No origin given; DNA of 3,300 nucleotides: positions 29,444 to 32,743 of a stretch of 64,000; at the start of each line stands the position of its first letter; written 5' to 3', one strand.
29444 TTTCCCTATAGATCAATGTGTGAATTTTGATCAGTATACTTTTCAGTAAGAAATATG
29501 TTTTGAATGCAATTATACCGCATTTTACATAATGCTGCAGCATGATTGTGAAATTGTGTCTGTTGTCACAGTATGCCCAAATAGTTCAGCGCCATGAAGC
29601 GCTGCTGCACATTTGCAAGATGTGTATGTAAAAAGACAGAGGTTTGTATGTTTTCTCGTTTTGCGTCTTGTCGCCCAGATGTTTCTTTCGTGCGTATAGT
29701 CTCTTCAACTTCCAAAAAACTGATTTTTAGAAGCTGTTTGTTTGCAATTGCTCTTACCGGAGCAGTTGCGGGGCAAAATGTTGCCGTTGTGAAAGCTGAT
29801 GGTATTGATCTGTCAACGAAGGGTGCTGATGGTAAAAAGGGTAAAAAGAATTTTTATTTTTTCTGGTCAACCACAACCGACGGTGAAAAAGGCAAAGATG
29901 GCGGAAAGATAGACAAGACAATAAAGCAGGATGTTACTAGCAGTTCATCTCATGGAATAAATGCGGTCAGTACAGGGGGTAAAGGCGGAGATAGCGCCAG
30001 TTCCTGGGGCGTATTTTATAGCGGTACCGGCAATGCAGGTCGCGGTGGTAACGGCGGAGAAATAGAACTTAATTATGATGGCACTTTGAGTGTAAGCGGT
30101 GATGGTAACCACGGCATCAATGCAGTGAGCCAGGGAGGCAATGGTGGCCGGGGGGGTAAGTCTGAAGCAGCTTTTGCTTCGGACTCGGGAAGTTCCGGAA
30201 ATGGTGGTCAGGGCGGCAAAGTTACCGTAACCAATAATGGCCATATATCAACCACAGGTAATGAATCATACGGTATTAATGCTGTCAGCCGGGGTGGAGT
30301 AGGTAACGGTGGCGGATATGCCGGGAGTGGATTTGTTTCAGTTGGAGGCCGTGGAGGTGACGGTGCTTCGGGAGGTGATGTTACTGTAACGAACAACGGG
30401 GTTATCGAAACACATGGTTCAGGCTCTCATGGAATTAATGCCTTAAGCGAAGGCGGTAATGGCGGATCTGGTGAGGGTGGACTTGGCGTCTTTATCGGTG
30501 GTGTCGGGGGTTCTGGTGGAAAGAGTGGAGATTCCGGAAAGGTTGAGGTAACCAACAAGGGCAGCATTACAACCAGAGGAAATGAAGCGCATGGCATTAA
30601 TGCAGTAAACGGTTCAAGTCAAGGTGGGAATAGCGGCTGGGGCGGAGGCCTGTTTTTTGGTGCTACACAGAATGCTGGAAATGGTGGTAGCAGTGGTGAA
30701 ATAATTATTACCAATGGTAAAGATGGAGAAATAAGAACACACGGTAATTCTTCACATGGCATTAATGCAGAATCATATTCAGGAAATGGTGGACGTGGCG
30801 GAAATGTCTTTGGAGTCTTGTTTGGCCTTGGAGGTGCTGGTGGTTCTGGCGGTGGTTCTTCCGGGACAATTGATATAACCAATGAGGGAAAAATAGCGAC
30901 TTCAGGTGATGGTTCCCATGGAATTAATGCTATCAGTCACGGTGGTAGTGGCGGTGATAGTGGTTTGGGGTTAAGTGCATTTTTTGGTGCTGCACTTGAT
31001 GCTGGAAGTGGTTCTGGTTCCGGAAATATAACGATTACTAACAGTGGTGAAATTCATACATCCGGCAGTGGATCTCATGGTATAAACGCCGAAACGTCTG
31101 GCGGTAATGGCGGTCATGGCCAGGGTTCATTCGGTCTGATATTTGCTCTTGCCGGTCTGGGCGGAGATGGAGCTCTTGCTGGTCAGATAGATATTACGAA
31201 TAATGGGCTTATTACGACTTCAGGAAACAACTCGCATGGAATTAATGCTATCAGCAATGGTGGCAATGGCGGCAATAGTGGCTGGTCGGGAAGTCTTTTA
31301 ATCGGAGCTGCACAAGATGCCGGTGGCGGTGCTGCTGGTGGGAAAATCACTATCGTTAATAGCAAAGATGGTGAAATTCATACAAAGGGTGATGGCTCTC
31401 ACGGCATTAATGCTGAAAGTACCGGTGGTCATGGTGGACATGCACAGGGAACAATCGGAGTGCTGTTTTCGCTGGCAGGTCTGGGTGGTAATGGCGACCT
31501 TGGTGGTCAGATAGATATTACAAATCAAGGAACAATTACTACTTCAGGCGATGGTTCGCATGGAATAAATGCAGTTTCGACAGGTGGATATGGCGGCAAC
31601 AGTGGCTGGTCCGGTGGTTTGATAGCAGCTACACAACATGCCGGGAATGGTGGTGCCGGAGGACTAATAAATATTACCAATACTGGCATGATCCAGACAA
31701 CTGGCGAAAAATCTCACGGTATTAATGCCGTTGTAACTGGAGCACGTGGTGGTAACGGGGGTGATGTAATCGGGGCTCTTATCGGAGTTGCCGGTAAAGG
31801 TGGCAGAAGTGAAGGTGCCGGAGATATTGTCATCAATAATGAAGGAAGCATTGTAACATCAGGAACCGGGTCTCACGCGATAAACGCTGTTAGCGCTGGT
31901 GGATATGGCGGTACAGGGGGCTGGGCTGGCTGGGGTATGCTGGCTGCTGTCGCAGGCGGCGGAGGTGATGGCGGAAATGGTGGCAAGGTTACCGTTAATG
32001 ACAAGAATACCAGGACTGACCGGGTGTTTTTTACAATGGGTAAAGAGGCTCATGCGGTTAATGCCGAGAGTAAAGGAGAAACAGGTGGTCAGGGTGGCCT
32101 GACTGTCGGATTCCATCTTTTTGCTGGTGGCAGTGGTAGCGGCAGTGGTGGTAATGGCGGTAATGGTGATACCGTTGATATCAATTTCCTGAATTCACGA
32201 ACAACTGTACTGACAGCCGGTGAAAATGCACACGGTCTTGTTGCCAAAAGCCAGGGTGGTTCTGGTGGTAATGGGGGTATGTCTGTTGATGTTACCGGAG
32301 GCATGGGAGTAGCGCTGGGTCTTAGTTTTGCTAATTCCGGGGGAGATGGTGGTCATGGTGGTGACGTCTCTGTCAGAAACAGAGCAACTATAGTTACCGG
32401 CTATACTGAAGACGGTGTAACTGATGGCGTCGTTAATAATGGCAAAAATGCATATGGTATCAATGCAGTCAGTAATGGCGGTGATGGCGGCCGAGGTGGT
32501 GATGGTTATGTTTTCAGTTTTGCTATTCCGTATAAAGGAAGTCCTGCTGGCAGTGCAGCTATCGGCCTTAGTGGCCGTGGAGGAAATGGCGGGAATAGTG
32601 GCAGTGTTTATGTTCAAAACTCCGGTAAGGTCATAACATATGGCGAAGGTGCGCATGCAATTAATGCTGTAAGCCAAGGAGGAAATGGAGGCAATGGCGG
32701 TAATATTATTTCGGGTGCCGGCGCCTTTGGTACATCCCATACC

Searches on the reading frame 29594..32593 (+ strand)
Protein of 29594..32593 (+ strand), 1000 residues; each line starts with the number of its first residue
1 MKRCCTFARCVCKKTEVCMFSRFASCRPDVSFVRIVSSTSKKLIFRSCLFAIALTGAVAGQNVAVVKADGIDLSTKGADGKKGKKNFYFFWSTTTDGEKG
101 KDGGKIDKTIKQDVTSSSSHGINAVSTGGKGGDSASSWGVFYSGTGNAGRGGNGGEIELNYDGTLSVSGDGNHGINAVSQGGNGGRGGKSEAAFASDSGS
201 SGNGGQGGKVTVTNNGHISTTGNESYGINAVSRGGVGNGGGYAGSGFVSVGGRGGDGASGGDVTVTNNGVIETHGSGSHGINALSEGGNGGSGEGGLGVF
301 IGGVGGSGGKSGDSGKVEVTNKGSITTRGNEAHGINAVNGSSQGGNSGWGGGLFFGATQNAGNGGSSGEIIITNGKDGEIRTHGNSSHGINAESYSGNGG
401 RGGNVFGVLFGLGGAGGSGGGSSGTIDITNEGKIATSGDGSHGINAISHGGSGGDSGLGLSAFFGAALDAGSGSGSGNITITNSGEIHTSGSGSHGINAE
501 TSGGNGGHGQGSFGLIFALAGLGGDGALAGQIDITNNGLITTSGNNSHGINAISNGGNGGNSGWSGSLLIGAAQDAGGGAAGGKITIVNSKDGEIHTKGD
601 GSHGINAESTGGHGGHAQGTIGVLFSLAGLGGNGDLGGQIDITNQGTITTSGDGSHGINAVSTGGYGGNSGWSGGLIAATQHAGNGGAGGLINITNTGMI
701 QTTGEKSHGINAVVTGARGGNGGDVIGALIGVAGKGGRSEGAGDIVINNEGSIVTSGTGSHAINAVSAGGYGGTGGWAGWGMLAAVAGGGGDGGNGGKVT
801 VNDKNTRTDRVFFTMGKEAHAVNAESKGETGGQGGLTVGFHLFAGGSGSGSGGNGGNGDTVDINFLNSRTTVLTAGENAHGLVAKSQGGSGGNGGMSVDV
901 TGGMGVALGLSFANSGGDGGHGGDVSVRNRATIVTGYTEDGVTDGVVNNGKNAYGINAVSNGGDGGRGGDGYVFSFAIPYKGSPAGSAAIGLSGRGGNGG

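Call 48: search_protein_families(library=pfam, proteins=[window:29594-32593:+], max_evalue=1)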
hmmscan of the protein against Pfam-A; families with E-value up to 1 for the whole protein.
window:29594-32593:+ (1000 aa): 1 family
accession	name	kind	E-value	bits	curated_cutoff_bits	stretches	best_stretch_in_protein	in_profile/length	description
PF14556.11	AF2331-like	-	0.061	14.4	27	1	53-118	14-80/91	AF2331-like protein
